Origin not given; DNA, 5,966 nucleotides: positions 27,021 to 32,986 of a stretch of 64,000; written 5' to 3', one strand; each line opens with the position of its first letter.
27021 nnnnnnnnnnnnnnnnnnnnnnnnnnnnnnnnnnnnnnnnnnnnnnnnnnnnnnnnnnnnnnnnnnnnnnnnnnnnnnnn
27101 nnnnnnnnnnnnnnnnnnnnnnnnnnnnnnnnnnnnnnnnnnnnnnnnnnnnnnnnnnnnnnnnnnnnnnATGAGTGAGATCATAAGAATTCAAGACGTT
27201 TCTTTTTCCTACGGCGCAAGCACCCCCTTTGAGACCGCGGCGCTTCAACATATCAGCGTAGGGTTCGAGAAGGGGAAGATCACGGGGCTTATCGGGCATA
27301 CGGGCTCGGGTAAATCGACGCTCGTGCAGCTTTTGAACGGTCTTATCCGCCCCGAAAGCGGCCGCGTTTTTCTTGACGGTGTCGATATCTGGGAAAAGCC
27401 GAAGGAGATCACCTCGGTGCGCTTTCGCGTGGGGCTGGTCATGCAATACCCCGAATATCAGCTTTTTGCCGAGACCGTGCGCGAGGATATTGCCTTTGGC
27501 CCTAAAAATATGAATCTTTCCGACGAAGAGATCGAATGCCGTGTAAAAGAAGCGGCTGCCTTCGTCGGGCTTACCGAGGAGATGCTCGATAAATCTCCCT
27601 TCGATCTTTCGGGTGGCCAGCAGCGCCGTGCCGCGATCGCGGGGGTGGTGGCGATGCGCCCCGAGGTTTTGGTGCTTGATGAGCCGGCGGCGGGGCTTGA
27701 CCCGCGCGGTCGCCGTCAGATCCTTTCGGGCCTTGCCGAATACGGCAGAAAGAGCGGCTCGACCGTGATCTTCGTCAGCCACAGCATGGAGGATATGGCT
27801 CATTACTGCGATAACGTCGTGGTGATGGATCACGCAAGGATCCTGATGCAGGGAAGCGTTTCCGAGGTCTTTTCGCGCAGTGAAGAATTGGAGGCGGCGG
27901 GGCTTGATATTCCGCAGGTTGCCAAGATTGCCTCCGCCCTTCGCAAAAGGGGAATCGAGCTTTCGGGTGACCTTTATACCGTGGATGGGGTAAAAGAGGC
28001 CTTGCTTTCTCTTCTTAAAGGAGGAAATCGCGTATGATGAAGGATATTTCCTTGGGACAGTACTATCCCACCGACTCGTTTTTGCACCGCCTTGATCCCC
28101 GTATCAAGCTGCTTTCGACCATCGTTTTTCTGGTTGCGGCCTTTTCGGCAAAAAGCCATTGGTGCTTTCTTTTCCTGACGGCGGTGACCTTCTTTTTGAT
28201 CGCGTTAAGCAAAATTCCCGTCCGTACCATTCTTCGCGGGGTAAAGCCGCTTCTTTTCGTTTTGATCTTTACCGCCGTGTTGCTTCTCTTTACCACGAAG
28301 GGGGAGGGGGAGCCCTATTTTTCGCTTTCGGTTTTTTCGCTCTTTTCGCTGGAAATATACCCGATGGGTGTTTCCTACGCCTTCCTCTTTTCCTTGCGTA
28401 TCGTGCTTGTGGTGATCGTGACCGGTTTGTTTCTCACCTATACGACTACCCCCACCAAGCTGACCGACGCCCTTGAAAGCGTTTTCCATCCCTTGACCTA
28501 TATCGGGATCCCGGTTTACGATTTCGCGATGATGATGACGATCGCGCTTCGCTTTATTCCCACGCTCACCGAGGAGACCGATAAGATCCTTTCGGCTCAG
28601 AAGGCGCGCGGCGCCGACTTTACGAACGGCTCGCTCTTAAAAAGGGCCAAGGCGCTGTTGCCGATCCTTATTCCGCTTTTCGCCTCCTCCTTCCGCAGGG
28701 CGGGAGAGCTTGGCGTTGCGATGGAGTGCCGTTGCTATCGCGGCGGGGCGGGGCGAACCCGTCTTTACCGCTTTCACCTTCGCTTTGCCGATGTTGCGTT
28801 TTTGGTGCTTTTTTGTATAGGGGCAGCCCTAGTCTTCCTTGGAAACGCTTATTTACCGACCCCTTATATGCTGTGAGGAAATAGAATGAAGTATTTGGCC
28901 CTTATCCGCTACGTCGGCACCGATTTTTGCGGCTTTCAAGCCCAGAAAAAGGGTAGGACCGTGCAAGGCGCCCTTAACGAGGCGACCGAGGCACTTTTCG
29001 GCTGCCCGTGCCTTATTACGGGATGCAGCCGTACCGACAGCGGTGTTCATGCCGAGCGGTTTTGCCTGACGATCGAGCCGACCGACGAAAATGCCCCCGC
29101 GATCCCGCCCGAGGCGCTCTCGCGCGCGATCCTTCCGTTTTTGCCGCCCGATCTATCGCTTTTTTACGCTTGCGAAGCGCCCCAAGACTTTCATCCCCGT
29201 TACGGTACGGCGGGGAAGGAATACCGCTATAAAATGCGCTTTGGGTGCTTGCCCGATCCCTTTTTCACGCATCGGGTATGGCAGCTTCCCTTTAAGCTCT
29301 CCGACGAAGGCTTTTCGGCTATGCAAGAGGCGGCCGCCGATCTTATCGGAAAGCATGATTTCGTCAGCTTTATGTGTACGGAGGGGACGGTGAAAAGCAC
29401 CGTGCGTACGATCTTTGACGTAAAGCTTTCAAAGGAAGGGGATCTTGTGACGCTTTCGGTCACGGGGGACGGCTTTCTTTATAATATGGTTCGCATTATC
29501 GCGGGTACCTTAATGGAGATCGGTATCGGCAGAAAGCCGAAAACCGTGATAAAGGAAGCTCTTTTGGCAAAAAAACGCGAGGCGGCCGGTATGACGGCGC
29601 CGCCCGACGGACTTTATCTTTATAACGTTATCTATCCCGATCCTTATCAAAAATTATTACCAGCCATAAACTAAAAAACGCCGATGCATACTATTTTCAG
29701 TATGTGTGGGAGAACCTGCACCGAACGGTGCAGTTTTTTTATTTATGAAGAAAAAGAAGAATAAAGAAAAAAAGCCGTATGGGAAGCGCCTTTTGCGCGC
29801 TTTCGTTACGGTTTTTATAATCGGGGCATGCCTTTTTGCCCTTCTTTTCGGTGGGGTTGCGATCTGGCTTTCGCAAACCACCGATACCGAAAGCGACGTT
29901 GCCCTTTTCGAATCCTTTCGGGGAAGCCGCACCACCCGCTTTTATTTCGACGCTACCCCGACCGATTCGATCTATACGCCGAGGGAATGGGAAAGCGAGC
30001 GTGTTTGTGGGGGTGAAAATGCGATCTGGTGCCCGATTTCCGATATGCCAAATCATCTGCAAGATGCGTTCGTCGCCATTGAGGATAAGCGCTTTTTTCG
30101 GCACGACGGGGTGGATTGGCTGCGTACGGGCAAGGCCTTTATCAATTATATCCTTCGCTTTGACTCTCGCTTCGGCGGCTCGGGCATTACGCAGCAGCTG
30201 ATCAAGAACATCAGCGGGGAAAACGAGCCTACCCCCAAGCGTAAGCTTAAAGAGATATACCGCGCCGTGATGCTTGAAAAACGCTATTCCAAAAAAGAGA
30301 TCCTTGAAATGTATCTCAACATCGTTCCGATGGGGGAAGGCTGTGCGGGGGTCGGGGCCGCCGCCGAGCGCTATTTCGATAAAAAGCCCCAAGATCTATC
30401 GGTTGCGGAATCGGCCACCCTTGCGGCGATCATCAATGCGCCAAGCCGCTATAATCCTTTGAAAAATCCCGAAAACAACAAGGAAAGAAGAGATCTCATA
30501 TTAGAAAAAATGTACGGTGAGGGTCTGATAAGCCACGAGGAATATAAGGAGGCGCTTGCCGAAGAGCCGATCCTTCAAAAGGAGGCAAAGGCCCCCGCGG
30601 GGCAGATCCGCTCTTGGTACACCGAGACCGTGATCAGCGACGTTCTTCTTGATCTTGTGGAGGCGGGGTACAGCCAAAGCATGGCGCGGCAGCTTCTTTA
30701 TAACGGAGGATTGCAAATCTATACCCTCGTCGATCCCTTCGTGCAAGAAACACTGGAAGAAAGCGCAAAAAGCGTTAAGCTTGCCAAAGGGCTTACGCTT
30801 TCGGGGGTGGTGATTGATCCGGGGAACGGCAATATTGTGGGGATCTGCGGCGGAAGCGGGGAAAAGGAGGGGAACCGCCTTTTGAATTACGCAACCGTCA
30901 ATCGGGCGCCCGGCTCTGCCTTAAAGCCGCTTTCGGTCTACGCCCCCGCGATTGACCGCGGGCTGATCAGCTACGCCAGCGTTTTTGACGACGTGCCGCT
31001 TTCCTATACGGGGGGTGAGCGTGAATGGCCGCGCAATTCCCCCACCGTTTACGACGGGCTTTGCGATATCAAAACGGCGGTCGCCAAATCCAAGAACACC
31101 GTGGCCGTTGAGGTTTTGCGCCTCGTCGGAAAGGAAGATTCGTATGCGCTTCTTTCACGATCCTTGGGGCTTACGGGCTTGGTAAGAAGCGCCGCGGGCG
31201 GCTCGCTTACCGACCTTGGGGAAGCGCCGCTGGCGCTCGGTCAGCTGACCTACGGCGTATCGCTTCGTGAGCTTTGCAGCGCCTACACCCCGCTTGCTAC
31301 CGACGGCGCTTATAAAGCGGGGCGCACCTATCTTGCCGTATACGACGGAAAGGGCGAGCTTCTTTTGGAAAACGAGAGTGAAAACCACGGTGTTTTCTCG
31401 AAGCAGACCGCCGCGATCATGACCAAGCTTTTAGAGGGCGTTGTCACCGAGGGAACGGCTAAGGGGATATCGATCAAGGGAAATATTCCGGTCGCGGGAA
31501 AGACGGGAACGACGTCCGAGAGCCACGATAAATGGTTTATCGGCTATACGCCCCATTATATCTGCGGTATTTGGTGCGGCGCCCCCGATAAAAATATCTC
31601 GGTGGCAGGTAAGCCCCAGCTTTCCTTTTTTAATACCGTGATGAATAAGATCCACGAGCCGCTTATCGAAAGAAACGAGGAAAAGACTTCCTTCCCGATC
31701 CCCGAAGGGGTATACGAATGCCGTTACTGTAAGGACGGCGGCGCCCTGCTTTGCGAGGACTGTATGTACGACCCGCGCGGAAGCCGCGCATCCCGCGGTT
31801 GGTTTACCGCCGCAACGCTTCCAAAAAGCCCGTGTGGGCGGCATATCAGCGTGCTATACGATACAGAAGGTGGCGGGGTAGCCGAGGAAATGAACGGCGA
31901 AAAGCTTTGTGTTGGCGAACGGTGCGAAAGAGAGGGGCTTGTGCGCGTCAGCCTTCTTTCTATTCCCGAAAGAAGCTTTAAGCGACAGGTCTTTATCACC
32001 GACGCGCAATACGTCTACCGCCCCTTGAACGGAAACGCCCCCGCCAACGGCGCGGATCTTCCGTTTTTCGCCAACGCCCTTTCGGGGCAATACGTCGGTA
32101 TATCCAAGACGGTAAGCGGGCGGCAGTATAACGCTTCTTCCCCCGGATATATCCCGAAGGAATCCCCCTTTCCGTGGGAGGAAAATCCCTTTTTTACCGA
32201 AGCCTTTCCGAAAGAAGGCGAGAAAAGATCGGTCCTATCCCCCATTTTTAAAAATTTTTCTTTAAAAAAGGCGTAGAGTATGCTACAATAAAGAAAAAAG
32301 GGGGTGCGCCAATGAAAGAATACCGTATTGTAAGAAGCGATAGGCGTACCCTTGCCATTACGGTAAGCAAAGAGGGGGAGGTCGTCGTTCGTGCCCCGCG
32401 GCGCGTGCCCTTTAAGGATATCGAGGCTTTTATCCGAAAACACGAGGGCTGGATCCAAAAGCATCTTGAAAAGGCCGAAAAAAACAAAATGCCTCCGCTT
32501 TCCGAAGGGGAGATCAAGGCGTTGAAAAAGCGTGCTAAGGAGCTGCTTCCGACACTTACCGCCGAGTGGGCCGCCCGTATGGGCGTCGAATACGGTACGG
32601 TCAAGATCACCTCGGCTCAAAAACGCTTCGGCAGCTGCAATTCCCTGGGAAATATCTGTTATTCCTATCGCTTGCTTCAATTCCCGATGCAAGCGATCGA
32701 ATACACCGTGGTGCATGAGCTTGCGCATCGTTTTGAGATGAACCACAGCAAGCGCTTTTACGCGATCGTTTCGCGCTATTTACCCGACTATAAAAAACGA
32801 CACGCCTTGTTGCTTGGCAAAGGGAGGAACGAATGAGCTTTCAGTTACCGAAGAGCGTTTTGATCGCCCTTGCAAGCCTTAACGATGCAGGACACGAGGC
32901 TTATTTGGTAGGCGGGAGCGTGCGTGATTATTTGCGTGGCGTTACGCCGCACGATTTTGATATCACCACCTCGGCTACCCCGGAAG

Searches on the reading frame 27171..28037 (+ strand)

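Call 28: search_protein_families(library=ncbifam, proteins=[window:27171-28037:+], max_evalue=0.00001)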
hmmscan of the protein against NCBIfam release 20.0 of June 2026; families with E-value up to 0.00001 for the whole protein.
window:27171-28037:+ (288 aa): 187 families (the best 25 are shown)
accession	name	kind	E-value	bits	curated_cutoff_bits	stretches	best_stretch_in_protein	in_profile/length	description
NF010158.0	PRK13637.1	equivalog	1.8e-111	371.9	390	1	5-286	3-285/287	energy-coupling factor transporter ATPase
TIGR04521.1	ECF_ATPase_2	equivalog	4.3e-109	363.9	330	1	5-278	1-277/279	energy-coupling factor transporter ATPase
NF010155.0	PRK13634.1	equivalog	1.4e-96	323.2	413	1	5-286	3-287/290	energy-coupling factor ABC transporter ATP-binding protein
TIGR04520.1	ECF_ATPase_1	equivalog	6.2e-80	268.5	315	1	5-278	1-268/269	energy-coupling factor transporter ATPase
NF010166.0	PRK13646.1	equivalog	1.2e-72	244.6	458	1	5-258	3-258/286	energy-coupling factor transporter ATPase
NF010171.0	PRK13652.1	equivalog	2.5e-70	236.7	476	1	4-280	3-271/277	cobalt transporter ATP-binding subunit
NF010156.0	PRK13635.1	equivalog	7.2e-67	225.5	392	1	2-280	3-274/279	energy-coupling factor ABC transporter ATP-binding protein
NF010170.0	PRK13651.1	equivalog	8.7e-67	225.2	432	2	76-278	96-296/308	cobalt transporter ATP-binding subunit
NF010157.0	PRK13636.1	equivalog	1.6e-65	221.2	463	1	2-278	3-275/285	cobalt transporter ATP-binding subunit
NF010153.0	PRK13631.1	equivalog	6.1e-65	219.3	463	1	3-260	20-290/320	cobalt transporter ATP-binding subunit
TIGR01166.1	cbiO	subfamily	4.3e-57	192.6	211.8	1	21-206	4-187/190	cobalt ABC transporter, ATP-binding protein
NF010167.0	PRK13648.1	subfamily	1.7e-53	181.8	241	1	3-259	6-255/269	energy-coupling factor transporter ATPase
NF010159.0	PRK13638.1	equivalog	7.7e-45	153.3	489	1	23-257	15-247/271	energy-coupling factor ABC transporter ATP-binding protein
TIGR02314.1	ABC_MetN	equivalog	9.8e-45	153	499.7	1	6-237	3-232/343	methionine ABC transporter ATP-binding protein MetN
TIGR00972.1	3a0107s01c2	equivalog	9.2e-44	149.6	343.2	1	5-239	2-236/248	phosphate ABC transporter ATP-binding protein PstB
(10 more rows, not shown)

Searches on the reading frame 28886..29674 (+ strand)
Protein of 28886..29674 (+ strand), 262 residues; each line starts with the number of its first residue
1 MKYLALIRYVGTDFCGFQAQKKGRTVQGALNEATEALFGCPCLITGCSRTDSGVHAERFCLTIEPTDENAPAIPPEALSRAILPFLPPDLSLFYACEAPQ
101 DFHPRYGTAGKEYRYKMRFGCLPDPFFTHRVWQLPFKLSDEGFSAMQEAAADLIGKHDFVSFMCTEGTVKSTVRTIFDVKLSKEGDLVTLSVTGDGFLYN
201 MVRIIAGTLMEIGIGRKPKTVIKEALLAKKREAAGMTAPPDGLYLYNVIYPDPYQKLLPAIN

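Call 43: search_protein_families(library=ncbifam, proteins=[window:28886-29674:+], max_evalue=1e-40)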
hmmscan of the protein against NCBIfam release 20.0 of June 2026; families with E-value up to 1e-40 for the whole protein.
window:28886-29674:+ (262 aa): 1 family
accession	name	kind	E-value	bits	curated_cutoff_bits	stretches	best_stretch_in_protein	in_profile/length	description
TIGR00071.1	hisT_truA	equivalog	2.6e-42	145.1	142.85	1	4-245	4-228/228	tRNA pseudouridine(38-40) synthase TruA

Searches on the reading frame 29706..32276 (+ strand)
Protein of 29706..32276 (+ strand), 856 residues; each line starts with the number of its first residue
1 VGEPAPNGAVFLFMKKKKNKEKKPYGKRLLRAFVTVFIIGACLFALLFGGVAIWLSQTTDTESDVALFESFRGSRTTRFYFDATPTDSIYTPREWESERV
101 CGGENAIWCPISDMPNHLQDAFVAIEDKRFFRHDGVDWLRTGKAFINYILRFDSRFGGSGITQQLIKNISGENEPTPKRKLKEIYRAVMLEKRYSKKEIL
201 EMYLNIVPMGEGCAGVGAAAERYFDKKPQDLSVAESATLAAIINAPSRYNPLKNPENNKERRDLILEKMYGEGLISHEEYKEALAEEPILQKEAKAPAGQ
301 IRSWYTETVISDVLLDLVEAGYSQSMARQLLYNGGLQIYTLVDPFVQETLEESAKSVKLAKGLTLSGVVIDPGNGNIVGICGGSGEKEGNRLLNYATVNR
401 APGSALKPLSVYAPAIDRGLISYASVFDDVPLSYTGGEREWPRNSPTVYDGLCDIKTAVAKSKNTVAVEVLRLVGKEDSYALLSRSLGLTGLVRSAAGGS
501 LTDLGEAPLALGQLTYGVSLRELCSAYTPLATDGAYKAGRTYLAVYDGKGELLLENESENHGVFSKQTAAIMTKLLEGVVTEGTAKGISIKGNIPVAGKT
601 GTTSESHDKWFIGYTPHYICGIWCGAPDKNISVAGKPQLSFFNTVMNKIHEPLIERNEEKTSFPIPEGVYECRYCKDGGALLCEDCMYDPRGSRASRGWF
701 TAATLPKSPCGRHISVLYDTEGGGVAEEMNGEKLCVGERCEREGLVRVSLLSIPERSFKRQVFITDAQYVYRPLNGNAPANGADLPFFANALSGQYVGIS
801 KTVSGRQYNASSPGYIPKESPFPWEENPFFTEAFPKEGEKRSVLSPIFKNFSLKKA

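Call 43: search_protein_families(library=ncbifam, proteins=[window:29706-32276:+], max_evalue=1e-40)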
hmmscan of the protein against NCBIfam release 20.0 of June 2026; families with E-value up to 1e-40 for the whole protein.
window:29706-32276:+ (856 aa): 11 families
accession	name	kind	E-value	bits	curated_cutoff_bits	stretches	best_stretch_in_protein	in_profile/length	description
TIGR02074.1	PBP_1a_fam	subfamily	3.2e-134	448.6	508.75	1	108-651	4-534/535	PBP1A family penicillin-binding protein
NF051885.1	tranpepglycosPbpC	equivalog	9.4e-91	305.3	900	1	111-630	80-571/632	multimodular transpeptidase-transglycosylase PbpC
TIGR02073.1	PBP_1c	equivalog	3.5e-86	290.4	494.2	1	107-648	34-542/728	penicillin-binding protein 1C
NF038272.1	strep_PBP1A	exception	1.2e-77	261.8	1075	1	107-608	70-564/658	penicillin-binding protein PBP1A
TIGR02071.1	PBP_1b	equivalog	2.1e-71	241.1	717.75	1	104-629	145-660/729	penicillin-binding protein 1B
NF038276.1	strep_PBP2A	exception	5.2e-66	223.3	1100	1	89-627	80-609/716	penicillin-binding protein PBP2A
NF008643.0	PRK11636.1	equivalog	4e-58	197.4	1263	0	107-355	67-304/850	peptidoglycan glycosyltransferase/peptidoglycan DD-transpeptidase MrcA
NF008414.0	PRK11240.1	equivalog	2e-56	191.5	1121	1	113-700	71-612/774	peptidoglycan glycosyltransferase PbpC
NF038274.1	strep_PBP1B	exception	2.3e-56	191.5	1225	0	319-634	329-642/745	penicillin-binding protein PBP1B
NF007061.0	PRK09506.1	equivalog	1.1e-48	165.7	1120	1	102-628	207-723/825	bifunctional glycosyl transferase/transpeptidase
NF011423.0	PRK14850.1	equivalog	2.4e-48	165.1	1275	1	103-627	154-668/764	penicillin-binding protein 1b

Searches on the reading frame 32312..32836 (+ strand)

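Call 43: search_protein_families(library=ncbifam, proteins=[window:32312-32836:+], max_evalue=1e-40)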
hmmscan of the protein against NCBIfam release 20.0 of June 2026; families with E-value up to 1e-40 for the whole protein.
window:32312-32836:+ (174 aa): 0 families

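Call 45: search_protein_families(library=ncbifam, proteins=[window:32312-32836:+], max_evalue=1e-10)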
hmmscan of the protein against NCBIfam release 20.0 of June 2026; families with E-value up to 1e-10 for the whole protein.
window:32312-32836:+ (174 aa): 0 families

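Call 87: search_protein_families(library=pfam, proteins=[window:32312-32836:+], max_evalue=0.001)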
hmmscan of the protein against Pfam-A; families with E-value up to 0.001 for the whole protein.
window:32312-32836:+ (174 aa): 2 families
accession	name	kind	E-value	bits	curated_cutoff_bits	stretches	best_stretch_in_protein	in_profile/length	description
PF01863.23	YgjP-like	-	2.2e-45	155.7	26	2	69-167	106-204/207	YgjP-like, metallopeptidase domain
PF08325.16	WLM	-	0.0003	21.4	26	1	124-155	78-109/190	WLM domain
